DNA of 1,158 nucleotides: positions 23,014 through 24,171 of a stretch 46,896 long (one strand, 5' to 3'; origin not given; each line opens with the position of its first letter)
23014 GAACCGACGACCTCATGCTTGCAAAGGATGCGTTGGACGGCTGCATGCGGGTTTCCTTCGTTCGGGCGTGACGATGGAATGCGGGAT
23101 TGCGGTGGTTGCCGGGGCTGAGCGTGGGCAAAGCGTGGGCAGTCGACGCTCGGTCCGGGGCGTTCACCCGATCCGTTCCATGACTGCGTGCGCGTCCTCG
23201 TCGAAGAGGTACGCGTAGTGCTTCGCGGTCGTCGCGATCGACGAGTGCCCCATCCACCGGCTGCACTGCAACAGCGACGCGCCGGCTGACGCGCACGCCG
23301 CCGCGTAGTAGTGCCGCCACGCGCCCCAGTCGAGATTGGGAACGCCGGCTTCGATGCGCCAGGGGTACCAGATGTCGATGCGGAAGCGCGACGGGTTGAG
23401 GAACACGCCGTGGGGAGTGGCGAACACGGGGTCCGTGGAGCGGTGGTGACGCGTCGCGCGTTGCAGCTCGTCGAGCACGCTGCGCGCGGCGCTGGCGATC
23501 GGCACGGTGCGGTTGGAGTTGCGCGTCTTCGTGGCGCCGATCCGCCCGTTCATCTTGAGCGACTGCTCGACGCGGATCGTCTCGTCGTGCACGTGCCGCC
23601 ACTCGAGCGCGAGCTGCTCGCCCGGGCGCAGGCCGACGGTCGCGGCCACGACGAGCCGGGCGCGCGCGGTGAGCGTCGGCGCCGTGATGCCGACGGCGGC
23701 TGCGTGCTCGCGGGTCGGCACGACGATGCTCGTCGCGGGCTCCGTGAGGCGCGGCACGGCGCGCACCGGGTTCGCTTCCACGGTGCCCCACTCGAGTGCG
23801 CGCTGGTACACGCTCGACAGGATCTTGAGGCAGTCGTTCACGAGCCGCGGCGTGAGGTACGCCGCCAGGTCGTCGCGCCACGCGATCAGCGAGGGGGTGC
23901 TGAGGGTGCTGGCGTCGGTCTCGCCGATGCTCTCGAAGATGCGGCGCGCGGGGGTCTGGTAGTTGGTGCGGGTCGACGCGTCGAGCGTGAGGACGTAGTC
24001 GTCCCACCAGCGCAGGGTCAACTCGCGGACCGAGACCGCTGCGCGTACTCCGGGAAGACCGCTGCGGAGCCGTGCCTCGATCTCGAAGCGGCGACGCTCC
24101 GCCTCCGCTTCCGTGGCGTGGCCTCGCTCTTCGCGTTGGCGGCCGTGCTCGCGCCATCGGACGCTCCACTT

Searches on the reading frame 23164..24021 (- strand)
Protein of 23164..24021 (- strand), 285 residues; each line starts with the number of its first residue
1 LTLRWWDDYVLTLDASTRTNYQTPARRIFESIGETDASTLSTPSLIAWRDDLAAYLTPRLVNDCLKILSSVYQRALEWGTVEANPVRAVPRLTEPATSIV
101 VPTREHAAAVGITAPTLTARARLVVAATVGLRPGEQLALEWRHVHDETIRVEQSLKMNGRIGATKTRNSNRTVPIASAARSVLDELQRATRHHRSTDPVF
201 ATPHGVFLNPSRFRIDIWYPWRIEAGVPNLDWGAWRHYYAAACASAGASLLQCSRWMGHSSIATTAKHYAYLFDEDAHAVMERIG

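Call 85: search_protein_families(library=phrogs, proteins=[window:23164-24021:-], max_evalue=0.001)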
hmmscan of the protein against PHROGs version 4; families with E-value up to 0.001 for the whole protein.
window:23164-24021:- (285 aa): 4 families
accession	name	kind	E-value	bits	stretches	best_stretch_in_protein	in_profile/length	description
phrog_1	-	integration and excision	1.5e-37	131.2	1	4-284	172-447/611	integrase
phrog_216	-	integration and excision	1.7e-14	54.7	1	120-283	77-235/301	integrase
phrog_7685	-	integration and excision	1.7e-05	25.5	1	161-281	119-232/240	integrase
phrog_7244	-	integration and excision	0.00026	21.3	1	28-154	106-233/263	integrase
